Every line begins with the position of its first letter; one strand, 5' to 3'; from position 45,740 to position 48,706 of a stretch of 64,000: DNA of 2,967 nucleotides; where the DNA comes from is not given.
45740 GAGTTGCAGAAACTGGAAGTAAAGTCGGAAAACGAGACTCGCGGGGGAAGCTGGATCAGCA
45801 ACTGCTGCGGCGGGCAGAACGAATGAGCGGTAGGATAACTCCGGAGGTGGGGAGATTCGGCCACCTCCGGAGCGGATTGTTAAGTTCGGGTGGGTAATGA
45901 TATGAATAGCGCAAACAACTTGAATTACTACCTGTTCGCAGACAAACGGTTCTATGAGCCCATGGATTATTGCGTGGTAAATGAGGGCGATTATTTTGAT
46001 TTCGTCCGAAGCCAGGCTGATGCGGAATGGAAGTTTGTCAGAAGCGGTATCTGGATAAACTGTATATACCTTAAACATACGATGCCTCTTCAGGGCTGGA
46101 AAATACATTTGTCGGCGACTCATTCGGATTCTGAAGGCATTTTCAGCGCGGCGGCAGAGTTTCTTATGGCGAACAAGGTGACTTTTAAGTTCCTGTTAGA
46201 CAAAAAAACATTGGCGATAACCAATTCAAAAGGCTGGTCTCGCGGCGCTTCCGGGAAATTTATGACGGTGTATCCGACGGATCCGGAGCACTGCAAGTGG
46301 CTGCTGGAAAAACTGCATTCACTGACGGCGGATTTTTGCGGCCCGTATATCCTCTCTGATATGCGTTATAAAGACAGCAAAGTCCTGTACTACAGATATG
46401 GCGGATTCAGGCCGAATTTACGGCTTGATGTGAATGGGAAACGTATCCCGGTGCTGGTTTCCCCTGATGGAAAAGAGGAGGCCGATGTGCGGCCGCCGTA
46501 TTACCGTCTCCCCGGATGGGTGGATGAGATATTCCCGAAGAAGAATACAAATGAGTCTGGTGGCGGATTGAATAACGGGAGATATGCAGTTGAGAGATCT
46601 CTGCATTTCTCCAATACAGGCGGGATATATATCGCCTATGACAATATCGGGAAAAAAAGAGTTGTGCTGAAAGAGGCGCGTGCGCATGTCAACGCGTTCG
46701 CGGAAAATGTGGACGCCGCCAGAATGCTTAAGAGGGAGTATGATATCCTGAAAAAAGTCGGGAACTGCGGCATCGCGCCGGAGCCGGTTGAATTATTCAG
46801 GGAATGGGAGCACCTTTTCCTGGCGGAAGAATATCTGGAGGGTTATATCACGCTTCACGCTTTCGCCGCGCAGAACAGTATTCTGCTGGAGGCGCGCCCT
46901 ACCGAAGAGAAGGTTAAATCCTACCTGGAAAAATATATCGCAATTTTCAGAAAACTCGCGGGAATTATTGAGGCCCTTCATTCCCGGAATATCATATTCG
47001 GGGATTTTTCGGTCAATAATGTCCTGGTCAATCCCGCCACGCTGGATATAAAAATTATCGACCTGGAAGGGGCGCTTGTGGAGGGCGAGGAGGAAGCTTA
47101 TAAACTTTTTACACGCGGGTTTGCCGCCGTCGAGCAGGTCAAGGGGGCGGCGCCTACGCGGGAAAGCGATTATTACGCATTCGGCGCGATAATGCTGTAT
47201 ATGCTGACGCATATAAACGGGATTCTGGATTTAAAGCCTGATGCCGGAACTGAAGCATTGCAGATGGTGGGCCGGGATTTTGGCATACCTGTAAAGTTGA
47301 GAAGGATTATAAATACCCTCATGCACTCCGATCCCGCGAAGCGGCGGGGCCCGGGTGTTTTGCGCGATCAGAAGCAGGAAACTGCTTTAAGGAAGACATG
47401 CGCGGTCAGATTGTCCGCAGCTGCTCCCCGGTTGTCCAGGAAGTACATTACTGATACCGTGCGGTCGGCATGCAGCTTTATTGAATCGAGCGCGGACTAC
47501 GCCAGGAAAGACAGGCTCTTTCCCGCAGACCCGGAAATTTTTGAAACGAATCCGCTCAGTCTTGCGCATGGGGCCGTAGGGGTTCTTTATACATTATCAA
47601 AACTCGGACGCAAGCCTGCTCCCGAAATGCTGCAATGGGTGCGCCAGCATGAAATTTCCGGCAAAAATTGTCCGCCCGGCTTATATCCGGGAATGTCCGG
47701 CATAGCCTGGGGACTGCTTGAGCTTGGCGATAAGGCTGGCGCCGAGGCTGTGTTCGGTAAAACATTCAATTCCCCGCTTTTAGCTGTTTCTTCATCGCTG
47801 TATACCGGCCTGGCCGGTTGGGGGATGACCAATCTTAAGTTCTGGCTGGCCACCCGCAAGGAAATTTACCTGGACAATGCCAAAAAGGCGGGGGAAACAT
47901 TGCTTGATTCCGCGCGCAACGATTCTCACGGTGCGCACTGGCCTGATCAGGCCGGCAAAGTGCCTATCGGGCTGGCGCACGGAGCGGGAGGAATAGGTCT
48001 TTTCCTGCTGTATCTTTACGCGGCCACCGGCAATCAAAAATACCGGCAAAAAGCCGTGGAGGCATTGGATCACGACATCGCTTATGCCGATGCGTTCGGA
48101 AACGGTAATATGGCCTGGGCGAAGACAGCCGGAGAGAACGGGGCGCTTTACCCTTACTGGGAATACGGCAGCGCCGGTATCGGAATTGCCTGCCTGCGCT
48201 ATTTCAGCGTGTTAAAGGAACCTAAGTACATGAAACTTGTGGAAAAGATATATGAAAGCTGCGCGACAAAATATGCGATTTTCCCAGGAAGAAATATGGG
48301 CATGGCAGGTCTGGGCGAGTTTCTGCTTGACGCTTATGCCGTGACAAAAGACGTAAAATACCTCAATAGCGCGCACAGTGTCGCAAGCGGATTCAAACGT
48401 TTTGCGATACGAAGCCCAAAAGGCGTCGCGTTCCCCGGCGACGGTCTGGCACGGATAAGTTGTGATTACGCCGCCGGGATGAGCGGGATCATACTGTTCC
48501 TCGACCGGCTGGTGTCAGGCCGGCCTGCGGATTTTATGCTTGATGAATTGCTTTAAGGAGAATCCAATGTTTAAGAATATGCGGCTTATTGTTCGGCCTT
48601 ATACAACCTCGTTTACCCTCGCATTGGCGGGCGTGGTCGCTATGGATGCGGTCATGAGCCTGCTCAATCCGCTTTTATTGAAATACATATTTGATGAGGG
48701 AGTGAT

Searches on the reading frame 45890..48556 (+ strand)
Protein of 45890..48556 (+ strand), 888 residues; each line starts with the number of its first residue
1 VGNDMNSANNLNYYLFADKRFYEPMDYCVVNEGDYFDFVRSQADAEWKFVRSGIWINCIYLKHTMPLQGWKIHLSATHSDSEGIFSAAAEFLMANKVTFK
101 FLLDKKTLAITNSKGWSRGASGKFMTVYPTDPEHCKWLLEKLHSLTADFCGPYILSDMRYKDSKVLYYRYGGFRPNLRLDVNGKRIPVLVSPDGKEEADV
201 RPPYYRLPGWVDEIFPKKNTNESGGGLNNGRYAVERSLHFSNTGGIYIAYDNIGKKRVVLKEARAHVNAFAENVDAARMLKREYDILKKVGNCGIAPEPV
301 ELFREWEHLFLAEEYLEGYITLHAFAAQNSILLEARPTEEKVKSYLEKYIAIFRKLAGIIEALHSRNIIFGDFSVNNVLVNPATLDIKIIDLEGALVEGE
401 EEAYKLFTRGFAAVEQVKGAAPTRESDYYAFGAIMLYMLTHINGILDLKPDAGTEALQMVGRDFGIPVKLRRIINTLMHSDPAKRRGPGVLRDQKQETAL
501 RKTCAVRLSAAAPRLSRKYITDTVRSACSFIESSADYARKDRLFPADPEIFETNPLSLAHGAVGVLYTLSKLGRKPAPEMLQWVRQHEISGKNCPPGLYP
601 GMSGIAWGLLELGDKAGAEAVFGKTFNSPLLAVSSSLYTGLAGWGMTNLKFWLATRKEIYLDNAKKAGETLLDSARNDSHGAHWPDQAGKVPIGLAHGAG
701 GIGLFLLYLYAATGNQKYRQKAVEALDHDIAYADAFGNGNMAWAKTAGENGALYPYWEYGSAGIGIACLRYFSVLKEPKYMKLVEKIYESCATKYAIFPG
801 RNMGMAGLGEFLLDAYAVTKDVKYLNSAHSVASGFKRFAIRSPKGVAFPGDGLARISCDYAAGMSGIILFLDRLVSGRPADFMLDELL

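Call 4: search_protein_families(library=pfam, proteins=[window:45890-48556:+], max_evalue=0.01)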
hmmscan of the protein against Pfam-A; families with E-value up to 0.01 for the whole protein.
window:45890-48556:+ (888 aa): 6 families
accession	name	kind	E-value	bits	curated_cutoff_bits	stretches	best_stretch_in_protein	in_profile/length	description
PF25816.1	RamC_N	-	1.8e-56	191.1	27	1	37-215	3-179/191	RamC, N-terminal domain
PF05147.19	LANC_like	-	1.9e-25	89.6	23.2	1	555-880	4-343/350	Lanthionine synthetase C-like protein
PF00069.31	Pkinase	-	1.6e-12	47.8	31.7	1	242-442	11-194/263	Protein kinase domain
PF07714.23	PK_Tyr_Ser-Thr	-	2.9e-05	24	23.1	1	279-441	47-200/258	Protein tyrosine and serine/threonine kinase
PF01163.29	RIO1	-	0.002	18.2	22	1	272-411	47-167/187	RIO domain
PF07470.19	Glyco_hydro_88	-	0.0045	16.5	26.6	0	649-742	39-119/352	Glycosyl Hydrolase Family 88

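Call 5: search_protein_families(library=ncbifam, proteins=[window:45890-48556:+], max_evalue=0.01)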
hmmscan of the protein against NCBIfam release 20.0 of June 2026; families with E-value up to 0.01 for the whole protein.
window:45890-48556:+ (888 aa): 10 families
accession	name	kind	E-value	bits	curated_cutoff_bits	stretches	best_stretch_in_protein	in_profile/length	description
NF038151.1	lanthi_synth_III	equivalog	2.8e-224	747.2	575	1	13-871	3-832/833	class III lanthionine synthetase LanKC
NF038150.1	lanthi_synth_IV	equivalog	2.3e-166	555.5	650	1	47-879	1-848/851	class IV lanthionine synthetase LanL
TIGR03897.1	lanti_2_LanM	subfamily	4.4e-19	67.8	304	1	637-835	694-892/932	type 2 lanthipeptide synthetase LanM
NF009651.0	PRK13184.1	equivalog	2.4e-09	35.7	839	1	232-402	4-168/932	serine/threonine-protein kinase PknD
NF047741.1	antiphage_MADS6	equivalog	3.7e-06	25.8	460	1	227-485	186-446/612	methylation-associated defense system protein kinase MAD6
NF058632.1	SerThrKinPrkT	equivalog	2.3e-05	23.6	280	1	352-436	122-205/322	serine/threonine protein kinase PrkT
TIGR03724.2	arch_bud32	equivalog_domain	0.00032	20.2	125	1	329-393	68-129/193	KEOPS complex kinase/ATPase Bud32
NF011460.0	PRK14879.1-1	equivalog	0.0025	17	199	1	347-393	109-155/232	Kae1-associated kinase Bud32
NF033483.0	PknB_PASTA_kin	equivalog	0.0052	15.9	450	1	347-440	107-203/563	Stk1 family PASTA domain-containing Ser/Thr kinase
TIGR03903.1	TOMM_kin_cyc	equivalog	0.0085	13.9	705.75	0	406-440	150-184/1267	TOMM system kinase/cyclase fusion protein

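Call 12: search_solved_structures(query=window:45890-48553:+, max_evalue=0.001, show_alignments=0)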
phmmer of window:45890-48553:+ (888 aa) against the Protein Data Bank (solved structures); distinct sequences matched with E-value up to 0.001: 32.
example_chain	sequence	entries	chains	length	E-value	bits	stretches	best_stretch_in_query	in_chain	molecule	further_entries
9wj0_A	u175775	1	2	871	3.9e-77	263.8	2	51-439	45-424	Protein kinase domain-containing protein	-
9wop_A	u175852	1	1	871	9.6e-77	262.5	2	51-439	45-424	Protein kinase domain-containing protein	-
8sao_B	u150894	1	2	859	7.5e-76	259.5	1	53-880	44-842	Class III lanthionine synthetase LanKC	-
8sap_A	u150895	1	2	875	7.9e-76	259.4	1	52-880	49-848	Class III lanthionine synthetase LanKC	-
8sam_A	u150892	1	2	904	9.2e-76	259.2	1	52-880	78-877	Class III lanthipeptide, Class III lanthionine synthetase LanKC fusion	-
8car_A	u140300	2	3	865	2.1e-55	191.9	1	52-876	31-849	Serine/threonine protein kinase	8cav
9ugq_A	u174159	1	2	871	2.6e-50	175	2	43-395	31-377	SalKC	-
8w7l_B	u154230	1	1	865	2.3e-49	171.9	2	51-438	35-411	Protein kinase domain-containing protein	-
8wgo_A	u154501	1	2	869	3e-49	171.5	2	51-438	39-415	Protein kinase domain-containing protein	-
8w7j_A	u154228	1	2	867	3.2e-49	171.4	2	51-438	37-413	Protein kinase domain-containing protein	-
8w7a_A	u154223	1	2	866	3.2e-49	171.4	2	51-438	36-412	Protein kinase domain-containing protein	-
8w7l_A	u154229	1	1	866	3.2e-49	171.4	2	51-438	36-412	Protein kinase domain-containing protein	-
7wj6_A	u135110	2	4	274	7.5e-25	90.8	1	232-467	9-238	Serine/threonine protein kinase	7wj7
3ubd_A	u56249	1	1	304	8.3e-06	27.8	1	334-489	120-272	Ribosomal protein S6 kinase alpha-3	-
4el9_A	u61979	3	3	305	8.3e-06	27.8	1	334-489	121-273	Ribosomal protein S6 kinase alpha-3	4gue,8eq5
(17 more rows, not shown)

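Call 13: find_homologous_proteins(query=window:45890-48553:+, max_evalue=1e-30)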
Query window:45890-48553:+ (888 aa): 576 proteins with E <= 1e-30 among 8000 candidates; the best 120 are listed.
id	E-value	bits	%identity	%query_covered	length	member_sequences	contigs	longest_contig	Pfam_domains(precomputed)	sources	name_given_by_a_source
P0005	0.0e+0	2055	100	100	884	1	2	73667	PF00069.32,PF25816.2,PF05147.20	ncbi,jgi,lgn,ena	ncbi:MAG: class III lanthionine synthetase LanKC [Elusimicrobiales bacterium]|jgi:serine/threonine p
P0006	0.0e+0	1555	74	100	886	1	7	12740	PF00069.32,PF25816.2,PF05147.20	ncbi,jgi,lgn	jgi:serine/threonine protein kinase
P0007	0.0e+0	1359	65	100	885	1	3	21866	PF07714.24,PF00069.32,PF25816.2,PF05147.20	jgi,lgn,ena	-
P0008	0.0e+0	1264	68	89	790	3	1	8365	PF07714.24,PF00069.32,PF25816.2,PF05147.20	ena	-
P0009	0.0e+0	1221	59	100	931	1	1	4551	PF07714.24,PF00069.32,PF25816.2,PF05147.20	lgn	-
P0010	0.0e+0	1104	54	99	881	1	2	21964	PF00069.32,PF25816.2,PF05147.20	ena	-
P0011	0.0e+0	1103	54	99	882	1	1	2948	PF00069.32,PF25816.2,PF05147.20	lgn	-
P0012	0.0e+0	1026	52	99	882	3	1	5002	PF00069.32,PF25816.2,PF05147.20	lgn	-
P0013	0.0e+0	1022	51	99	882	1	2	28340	PF00069.32,PF25816.2,PF05147.20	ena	-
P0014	0.0e+0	1021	52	99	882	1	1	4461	PF00069.32,PF25816.2,PF05147.20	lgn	-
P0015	5.6e-298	1009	50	99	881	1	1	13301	PF00069.32,PF25816.2,PF05147.20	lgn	-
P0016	1.6e-295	1001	51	99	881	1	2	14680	PF00069.32,PF25816.2,PF05147.20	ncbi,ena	-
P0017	2.4e-291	988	51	99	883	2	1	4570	PF00069.32,PF25816.2,PF05147.20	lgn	-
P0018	5.8e-288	976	49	99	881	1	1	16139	PF00069.32,PF25816.2,PF05147.20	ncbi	ncbi:MAG: class III lanthionine synthetase LanKC [Elusimicrobiota bacterium]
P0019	2.6e-283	961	50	99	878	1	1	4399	PF00069.32,PF25816.2,PF05147.20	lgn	-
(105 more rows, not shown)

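Call 15: find_encoding_contigs(protein=P0005, flank=10000, max_places=3)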
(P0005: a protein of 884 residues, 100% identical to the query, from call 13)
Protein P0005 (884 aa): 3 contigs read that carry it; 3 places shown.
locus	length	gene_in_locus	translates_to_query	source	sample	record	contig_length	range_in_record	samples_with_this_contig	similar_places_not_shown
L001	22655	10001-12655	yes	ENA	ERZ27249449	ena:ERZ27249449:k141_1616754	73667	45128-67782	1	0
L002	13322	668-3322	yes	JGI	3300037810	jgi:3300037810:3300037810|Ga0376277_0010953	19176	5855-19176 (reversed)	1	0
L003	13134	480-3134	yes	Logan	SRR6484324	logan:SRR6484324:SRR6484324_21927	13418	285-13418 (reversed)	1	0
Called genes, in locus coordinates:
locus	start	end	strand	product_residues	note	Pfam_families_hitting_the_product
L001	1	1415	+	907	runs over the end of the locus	PF12419:DUF3670, PF00176:SNF2-rel_dom, PF00271:Helicase_C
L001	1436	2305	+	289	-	-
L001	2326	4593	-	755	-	PF13188:PAS_8 (weak), PF13426:PAS_9 (faint), PF00989:PAS (faint), PF01590:GAF, PF13185:GAF_2, PF00512:HisKA, PF02518:HATPase_c, PF14501:HATPase_c_5 (weak)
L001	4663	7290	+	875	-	PF00989:PAS, PF08448:PAS_4 (weak), PF13426:PAS_9, PF01590:GAF (weak), PF13185:GAF_2, PF00512:HisKA (weak), PF02518:HATPase_c, PF00072:Response_reg, +1 more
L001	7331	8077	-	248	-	-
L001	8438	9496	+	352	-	PF04552:Sigma54_DBD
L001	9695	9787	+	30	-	-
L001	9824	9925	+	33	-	-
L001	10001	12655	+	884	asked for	PF25816:RamC_N, PF00069:Pkinase, PF05147:LANC_like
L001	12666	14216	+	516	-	PF00664:ABC_membrane, PF00005:ABC_tran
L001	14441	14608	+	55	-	-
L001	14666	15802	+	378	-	PF04055:Radical_SAM, PF13186:SPASM (weak)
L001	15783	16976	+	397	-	PF07690:MFS_1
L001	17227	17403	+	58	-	-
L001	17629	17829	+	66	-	-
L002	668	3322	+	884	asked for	PF25816:RamC_N, PF00069:Pkinase, PF05147:LANC_like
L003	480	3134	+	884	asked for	PF25816:RamC_N, PF00069:Pkinase, PF05147:LANC_like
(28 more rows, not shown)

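Call 19: find_related_loci(query=A1, collection=genome_contigs, flank=6000)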
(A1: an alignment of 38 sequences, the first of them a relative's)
Query A1 (884 aa) in genome_contigs; peptide patterns used: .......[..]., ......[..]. (x = any residue, [..] = any of these).
600 stretches matched a pattern (row limit reached: there are more); 587 encode a relative of the query (tblastn E <= 1e-3); the best 80 are kept; 80 distinct loci.
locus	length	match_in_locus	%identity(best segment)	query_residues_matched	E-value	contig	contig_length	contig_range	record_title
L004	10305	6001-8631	51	8-884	0e+0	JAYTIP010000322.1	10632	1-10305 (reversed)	MAG: Elusimicrobiota bacterium isolate GFS_2774 GFS_2774_321, whole genome shotgun sequence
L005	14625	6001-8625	47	10-884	0e+0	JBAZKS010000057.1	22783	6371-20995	MAG: Elusimicrobiota bacterium isolate SO_2017_LW4_15 scaffold_4590_c1_LW137-91_2017, whole genome shotgun sequence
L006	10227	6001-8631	42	1-884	0e+0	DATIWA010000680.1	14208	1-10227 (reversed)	MAG TPA_asm: Candidatus Limnocylindrales bacterium isolate SMAG_U16021 k141_1160040, whole genome shotgun sequence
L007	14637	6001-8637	43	1-884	0e+0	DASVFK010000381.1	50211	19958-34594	MAG TPA_asm: Candidatus Angelobacter sp. isolate SMAG_U2087 k141_1110243, whole genome shotgun sequence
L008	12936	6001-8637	40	1-884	0e+0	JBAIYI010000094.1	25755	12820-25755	MAG: Terriglobales bacterium isolate bin_71_1 c_000000206080, whole genome shotgun sequence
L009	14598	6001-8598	41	14-884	0e+0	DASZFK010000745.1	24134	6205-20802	MAG TPA_asm: Candidatus Angelobacter sp. isolate SMAG_U6520 k141_2323658, whole genome shotgun sequence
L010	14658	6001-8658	38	10-884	0e+0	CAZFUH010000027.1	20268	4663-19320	MAG TPA_asm: uncultured Rhodanobacteraceae bacterium isolate SRP072547_co1_288 genome assembly, contig: NODE_4056_length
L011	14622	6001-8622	39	17-884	0e+0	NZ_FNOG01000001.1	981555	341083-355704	Lysobacter enzymogenes strain ATCC 29487, whole genome shotgun sequence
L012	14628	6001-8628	39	10-884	0e+0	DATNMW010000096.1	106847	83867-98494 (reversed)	MAG TPA_asm: Bryobacteraceae bacterium isolate SMAG_U11489 k141_566233, whole genome shotgun sequence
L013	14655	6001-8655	38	1-884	0e+0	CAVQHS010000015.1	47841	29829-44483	MAG: uncultured Acidobacteriaceae bacterium isolate MFD09567.bin.1.71 genome assembly, contig: contig_58451, whole genom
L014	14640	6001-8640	39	1-884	0e+0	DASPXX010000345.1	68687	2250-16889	MAG TPA_asm: Thermoanaerobaculia bacterium isolate SMAG_U11578 k141_375468, whole genome shotgun sequence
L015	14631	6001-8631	39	10-884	0e+0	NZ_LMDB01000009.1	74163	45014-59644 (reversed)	Duganella sp. Root336D2 contig_17, whole genome shotgun sequence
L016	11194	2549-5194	38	2-884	0e+0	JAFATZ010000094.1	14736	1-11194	MAG: Ktedonobacteraceae bacterium isolate CP_BM_ER_R9_25 BM_ER_R9_k147_3538395, whole genome shotgun sequence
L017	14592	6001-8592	36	17-881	8e-178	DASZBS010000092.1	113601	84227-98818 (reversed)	MAG TPA_asm: Candidatus Elarobacter sp. isolate SMAG_U6421 k141_71817, whole genome shotgun sequence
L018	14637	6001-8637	37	10-882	2e-175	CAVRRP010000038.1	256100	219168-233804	MAG: Candidatus Eremiobacteraeota bacterium isolate MFD01213.bin.3.295 genome assembly, contig: contig_983, whole genome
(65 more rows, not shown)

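Call 20: find_related_loci(query=A1, collection=metagenome_contigs, flank=6000)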
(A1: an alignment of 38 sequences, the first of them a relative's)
Query A1 (884 aa) in metagenome_contigs; peptide patterns used: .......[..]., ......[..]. (x = any residue, [..] = any of these).
599 stretches matched a pattern (row limit reached: there are more); 568 encode a relative of the query (tblastn E <= 1e-3); the best 80 are kept; 80 distinct loci.
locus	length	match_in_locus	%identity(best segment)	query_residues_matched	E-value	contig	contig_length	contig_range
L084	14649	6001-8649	65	1-884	0e+0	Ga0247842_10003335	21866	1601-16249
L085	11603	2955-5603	43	1-884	0e+0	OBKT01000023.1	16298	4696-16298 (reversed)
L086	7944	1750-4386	41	1-884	0e+0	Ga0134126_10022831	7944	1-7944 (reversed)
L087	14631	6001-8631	42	1-884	0e+0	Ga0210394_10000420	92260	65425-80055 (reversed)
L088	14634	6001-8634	41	1-884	0e+0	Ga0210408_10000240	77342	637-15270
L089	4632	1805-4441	40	1-884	0e+0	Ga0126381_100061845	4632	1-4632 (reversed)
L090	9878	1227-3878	41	1-884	0e+0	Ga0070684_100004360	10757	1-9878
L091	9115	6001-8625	40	10-884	0e+0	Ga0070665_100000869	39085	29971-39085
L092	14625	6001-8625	40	10-884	0e+0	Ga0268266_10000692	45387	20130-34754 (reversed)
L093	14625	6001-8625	40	10-884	0e+0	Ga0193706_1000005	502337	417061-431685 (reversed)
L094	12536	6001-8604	40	12-884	0e+0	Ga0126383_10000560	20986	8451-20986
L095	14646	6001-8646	40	1-884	0e+0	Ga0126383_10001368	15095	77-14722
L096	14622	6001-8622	41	6-884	0e+0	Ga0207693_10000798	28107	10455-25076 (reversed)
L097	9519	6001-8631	39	6-884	0e+0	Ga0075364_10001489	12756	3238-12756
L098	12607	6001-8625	38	8-884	0e+0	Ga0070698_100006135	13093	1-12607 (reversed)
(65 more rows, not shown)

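Call 23: find_encoding_contigs(protein=P0006, flank=8000, max_places=3)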
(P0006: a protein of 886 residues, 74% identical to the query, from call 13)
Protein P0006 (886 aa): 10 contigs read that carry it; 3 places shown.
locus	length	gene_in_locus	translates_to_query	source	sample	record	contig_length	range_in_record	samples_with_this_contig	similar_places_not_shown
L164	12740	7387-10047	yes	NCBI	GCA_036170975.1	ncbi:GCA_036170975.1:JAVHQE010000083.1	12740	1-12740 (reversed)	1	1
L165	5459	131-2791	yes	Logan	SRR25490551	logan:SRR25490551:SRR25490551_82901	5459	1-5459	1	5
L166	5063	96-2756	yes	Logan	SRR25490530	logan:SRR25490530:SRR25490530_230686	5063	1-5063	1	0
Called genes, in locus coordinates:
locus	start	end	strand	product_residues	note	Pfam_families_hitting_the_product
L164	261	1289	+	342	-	PF04055:Radical_SAM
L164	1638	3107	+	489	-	PF00496:SBP_bac_5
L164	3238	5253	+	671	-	PF02518:HATPase_c, PF13581:HATPase_c_2 (faint)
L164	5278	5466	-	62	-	-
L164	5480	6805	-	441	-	PF00072:Response_reg, PF00158:Sigma54_activat, PF14532:Sigma54_activ_2, PF01078:Mg_chelatase (faint), PF13191:AAA_16 (faint), PF00004:AAA, PF07728:AAA_5, PF25601:AAA_lid_14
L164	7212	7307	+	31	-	-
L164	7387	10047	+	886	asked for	PF25816:RamC_N, PF00069:Pkinase, PF05147:LANC_like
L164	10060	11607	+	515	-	PF00664:ABC_membrane, PF02463:SMC_N (faint), PF00005:ABC_tran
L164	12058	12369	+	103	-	PF04365:BrnT_toxin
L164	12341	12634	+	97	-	PF14384:BrnA_antitoxin (weak)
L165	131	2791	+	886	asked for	PF25816:RamC_N, PF00069:Pkinase, PF05147:LANC_like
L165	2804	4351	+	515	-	PF00664:ABC_membrane, PF02463:SMC_N (faint), PF00005:ABC_tran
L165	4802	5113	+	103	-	PF04365:BrnT_toxin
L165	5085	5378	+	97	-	PF14384:BrnA_antitoxin (weak)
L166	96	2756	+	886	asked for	PF25816:RamC_N, PF00069:Pkinase, PF05147:LANC_like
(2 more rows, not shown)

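Call 24: find_encoding_contigs(protein=P0009, flank=8000, max_places=2)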
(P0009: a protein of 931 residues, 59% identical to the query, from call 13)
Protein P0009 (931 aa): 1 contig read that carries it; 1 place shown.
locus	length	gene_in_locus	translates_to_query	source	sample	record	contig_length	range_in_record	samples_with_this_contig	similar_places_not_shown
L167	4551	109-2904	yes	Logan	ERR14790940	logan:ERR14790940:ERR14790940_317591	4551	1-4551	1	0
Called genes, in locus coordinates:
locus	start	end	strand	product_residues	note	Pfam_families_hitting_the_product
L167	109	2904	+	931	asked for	PF25816:RamC_N, PF00069:Pkinase, PF07714:PK_Tyr_Ser-Thr (weak), PF05147:LANC_like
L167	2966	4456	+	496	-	PF00664:ABC_membrane, PF00005:ABC_tran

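Call 25: find_encoding_contigs(protein=P0010, flank=8000, max_places=2)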
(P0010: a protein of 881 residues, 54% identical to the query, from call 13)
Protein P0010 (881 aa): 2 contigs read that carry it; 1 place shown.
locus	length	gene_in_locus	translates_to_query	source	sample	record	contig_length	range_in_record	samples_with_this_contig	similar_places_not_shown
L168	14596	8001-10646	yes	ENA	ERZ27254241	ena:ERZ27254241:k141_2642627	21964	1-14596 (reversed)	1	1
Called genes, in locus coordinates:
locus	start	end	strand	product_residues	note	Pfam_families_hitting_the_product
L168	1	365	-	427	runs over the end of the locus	PF00202:Aminotran_3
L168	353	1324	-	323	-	PF00490:ALAD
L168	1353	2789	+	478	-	PF00478:IMPDH, PF00571:CBS, PF00977:His_biosynth (faint), PF01070:FMN_dh (weak), PF03060:NMO (weak)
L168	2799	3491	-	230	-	-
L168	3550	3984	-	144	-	PF04828:GFA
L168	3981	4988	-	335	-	PF04552:Sigma54_DBD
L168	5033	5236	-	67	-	-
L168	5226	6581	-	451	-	PF00072:Response_reg, PF00158:Sigma54_activat, PF13191:AAA_16 (weak), PF14532:Sigma54_activ_2, PF00004:AAA (weak), PF07728:AAA_5, PF25601:AAA_lid_14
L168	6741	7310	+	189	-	-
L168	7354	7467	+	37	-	-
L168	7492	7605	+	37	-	-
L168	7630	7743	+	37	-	-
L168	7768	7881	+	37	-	-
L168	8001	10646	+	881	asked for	PF25816:RamC_N, PF00069:Pkinase, PF05147:LANC_like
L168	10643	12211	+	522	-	PF00664:ABC_membrane, PF00005:ABC_tran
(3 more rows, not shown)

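Call 26: find_encoding_contigs(protein=P0013, flank=8000, max_places=2)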
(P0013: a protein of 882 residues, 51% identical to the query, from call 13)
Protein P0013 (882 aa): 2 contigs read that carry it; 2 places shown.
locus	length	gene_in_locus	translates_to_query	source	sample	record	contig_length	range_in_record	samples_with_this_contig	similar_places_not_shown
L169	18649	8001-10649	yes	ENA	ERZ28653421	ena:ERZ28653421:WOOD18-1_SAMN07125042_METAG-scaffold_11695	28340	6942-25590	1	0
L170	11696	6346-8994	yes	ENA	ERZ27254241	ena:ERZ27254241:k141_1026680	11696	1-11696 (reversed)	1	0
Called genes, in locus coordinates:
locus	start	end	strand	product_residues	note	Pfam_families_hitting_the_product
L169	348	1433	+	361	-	-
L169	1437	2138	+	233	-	PF03591:AzlC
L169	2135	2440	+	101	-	-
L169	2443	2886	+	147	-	PF04828:GFA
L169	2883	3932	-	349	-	PF04552:Sigma54_DBD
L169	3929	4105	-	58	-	-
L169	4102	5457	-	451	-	PF00072:Response_reg, PF00158:Sigma54_activat, PF13191:AAA_16 (weak), PF14532:Sigma54_activ_2, PF07728:AAA_5 (weak), PF00004:AAA, PF25601:AAA_lid_14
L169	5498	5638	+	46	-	-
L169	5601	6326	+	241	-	-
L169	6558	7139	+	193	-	-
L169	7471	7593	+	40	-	-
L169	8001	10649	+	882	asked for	PF25816:RamC_N, PF00069:Pkinase, PF05147:LANC_like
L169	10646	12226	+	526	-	PF00664:ABC_membrane, PF00005:ABC_tran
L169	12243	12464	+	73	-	-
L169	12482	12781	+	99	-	-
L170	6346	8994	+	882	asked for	PF25816:RamC_N, PF00069:Pkinase, PF05147:LANC_like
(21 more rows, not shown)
